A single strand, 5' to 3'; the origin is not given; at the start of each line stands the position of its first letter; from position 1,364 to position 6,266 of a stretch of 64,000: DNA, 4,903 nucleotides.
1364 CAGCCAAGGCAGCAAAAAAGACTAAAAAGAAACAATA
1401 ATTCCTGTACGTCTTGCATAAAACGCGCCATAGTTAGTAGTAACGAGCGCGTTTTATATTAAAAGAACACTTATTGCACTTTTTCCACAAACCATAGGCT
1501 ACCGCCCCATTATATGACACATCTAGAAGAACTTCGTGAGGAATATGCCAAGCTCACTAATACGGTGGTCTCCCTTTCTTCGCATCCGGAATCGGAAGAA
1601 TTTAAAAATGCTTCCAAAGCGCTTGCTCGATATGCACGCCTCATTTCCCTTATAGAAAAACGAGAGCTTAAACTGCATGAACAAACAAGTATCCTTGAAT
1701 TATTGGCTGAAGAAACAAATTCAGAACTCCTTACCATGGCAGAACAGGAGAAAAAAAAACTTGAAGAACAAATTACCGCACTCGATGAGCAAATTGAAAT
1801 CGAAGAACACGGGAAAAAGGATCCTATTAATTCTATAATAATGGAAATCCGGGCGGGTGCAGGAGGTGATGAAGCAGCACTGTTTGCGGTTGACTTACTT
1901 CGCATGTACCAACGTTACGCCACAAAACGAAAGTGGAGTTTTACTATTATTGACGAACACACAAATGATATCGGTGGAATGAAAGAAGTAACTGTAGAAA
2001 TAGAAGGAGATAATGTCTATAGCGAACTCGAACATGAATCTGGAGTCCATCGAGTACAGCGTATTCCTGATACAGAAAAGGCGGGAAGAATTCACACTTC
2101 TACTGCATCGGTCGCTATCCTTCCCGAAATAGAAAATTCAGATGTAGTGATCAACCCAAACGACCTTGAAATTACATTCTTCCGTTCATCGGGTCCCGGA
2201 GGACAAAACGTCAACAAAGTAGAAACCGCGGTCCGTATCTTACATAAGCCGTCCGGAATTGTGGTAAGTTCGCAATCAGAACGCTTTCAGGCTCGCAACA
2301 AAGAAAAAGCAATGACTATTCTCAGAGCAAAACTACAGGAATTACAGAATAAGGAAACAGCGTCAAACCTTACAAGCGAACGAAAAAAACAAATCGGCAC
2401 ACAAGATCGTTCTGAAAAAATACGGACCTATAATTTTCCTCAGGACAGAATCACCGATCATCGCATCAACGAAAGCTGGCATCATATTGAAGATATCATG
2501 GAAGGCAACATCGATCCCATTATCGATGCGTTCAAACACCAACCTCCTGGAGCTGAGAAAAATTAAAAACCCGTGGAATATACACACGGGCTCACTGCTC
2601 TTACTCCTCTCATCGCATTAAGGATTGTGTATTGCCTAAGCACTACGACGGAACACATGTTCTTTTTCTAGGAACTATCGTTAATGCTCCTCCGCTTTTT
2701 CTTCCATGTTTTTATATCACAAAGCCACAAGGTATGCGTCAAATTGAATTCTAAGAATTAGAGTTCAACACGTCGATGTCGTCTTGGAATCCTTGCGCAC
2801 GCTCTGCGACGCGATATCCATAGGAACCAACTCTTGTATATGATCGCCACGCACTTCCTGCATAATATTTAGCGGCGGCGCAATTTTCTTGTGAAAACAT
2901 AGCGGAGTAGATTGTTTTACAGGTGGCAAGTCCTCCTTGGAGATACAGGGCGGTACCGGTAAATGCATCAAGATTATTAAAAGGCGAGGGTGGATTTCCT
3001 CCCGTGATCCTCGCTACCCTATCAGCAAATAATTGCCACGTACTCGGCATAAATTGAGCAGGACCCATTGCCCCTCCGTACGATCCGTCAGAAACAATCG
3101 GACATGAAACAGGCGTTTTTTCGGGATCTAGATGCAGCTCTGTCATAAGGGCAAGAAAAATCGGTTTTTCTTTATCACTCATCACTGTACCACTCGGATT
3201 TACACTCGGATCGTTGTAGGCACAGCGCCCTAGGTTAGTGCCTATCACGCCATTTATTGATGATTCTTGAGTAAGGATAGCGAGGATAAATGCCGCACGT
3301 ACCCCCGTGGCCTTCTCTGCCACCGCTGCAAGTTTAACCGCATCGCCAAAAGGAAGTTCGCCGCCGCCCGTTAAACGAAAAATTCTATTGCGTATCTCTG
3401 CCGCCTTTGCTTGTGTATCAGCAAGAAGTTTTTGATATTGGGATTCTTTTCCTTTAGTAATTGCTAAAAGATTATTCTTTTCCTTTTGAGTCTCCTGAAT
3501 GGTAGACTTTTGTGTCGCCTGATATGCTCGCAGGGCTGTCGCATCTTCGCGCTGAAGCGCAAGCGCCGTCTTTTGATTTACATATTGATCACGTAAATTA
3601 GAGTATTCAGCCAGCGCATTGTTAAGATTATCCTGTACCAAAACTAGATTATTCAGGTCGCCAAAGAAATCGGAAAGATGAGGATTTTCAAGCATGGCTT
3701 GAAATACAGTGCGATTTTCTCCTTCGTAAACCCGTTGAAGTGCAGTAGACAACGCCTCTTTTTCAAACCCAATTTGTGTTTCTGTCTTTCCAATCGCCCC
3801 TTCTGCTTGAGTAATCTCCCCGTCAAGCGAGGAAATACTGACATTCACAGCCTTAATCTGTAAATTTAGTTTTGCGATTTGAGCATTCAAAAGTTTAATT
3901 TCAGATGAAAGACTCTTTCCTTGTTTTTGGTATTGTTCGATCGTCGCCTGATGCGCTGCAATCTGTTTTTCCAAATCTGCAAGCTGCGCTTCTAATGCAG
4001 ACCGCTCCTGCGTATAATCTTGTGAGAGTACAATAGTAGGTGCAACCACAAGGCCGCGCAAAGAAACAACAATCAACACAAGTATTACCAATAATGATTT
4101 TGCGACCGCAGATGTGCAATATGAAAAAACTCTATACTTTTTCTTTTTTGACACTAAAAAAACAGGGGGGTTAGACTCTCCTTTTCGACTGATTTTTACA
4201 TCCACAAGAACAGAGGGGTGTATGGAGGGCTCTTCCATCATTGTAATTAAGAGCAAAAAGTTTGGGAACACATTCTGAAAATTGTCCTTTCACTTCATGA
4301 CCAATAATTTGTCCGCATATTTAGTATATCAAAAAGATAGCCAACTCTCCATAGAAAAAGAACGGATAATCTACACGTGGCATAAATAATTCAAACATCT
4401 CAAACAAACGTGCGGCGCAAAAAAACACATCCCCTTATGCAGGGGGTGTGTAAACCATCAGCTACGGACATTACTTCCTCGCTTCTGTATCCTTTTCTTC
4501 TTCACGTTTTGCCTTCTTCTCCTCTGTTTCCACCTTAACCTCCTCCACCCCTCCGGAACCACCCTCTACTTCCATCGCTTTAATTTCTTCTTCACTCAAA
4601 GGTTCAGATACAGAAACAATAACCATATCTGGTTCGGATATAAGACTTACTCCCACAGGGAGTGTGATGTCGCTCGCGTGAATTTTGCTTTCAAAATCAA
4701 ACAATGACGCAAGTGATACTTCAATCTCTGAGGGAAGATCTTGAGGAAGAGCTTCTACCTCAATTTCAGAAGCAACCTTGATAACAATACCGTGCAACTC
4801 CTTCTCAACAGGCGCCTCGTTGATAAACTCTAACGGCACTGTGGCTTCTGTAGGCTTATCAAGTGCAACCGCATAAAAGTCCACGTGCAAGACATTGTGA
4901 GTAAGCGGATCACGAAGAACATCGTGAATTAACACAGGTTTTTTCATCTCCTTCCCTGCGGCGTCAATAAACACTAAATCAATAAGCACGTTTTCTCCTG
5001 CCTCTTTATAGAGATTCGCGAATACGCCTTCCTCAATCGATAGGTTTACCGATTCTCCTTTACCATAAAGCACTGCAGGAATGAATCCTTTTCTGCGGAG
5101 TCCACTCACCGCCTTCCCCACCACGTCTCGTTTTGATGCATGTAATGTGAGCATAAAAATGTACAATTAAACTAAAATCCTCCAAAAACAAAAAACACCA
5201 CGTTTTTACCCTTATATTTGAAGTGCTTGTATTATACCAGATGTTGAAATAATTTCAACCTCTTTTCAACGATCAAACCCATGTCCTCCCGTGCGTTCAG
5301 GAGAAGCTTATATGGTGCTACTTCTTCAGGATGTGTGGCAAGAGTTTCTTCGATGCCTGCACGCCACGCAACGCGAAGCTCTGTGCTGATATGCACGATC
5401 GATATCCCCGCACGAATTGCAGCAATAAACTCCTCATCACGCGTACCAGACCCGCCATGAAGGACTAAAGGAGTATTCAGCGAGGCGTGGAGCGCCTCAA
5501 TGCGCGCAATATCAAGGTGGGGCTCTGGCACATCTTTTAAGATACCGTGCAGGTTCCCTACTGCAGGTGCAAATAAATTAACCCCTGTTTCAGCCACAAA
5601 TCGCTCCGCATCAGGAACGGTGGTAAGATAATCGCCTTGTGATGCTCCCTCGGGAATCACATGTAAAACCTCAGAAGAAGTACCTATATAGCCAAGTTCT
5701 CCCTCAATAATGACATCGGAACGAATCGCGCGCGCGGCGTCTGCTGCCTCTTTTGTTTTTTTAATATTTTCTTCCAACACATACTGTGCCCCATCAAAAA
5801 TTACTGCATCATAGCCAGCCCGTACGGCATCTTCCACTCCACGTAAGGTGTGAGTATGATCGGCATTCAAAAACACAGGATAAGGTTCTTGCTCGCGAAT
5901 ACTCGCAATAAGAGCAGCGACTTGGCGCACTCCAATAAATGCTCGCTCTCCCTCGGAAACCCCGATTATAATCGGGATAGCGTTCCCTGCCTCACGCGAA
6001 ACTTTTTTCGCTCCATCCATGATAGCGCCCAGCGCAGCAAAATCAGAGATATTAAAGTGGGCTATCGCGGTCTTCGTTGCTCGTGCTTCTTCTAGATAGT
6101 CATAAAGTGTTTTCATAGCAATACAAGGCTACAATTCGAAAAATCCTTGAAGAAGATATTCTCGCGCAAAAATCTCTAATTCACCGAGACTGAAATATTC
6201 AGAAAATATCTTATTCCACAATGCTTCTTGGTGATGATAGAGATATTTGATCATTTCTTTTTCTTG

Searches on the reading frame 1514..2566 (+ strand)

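Call 68: search_protein_families(library=pfam, proteins=[window:1514-2566:+], max_evalue=0.0001)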
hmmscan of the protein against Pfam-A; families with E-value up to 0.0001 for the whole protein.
window:1514-2566:+ (350 aa): 2 families
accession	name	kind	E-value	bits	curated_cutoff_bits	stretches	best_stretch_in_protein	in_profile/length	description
PF03462.23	PCRF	-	7.3e-54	183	24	1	8-200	2-194/194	PCRF domain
PF00472.26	RF-1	-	6.1e-41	139.5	35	1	208-317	2-116/116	RF-1 domain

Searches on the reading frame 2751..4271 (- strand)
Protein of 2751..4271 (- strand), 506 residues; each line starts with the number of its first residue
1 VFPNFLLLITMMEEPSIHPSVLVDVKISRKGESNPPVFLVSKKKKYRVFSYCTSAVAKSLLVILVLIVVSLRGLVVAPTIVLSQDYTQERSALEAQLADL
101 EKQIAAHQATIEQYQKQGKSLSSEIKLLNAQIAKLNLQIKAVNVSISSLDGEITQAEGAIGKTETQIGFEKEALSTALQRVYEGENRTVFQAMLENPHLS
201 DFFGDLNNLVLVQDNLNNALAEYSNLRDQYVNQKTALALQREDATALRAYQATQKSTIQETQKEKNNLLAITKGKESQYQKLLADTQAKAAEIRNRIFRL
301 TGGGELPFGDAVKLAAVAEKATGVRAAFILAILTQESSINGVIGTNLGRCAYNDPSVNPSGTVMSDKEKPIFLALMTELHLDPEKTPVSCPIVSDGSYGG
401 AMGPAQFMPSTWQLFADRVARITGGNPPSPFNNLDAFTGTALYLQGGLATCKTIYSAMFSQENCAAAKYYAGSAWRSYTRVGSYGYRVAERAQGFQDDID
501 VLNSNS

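Call 68: search_protein_families(library=pfam, proteins=[window:2751-4271:-], max_evalue=0.0001)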
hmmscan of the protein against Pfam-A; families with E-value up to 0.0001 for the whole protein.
window:2751-4271:- (506 aa): 2 families
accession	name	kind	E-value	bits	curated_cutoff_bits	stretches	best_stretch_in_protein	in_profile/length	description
PF13406.11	SLT_2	-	1e-06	28.7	24.3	1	314-445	76-197/292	Transglycosylase SLT domain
PF11559.13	ADIP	-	5.3e-05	23.8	34.3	1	88-170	52-134/151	Afadin- and alpha -actinin-Binding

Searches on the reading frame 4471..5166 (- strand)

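Call 68: search_protein_families(library=pfam, proteins=[window:4471-5166:-], max_evalue=0.0001)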
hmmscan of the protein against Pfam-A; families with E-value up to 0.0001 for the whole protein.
window:4471-5166:- (231 aa): 2 families
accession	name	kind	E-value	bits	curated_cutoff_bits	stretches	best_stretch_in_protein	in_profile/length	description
PF14693.11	Ribosomal_TL5_C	-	4.9e-19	68.9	27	1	107-189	3-83/84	Ribosomal protein TL5, C-terminal domain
PF01386.24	Ribosomal_L25p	-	4.3e-18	66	23.6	1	8-97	1-82/82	Ribosomal L25p family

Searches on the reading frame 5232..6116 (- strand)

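Call 68: search_protein_families(library=pfam, proteins=[window:5232-6116:-], max_evalue=0.0001)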
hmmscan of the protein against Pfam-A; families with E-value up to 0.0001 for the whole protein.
window:5232-6116:- (294 aa): 1 family
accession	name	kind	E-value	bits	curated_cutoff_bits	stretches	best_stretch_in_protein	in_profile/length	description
PF01116.26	F_bP_aldolase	-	1.9e-62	211.7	25.5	1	3-291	2-273/277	Fructose-bisphosphate aldolase class-II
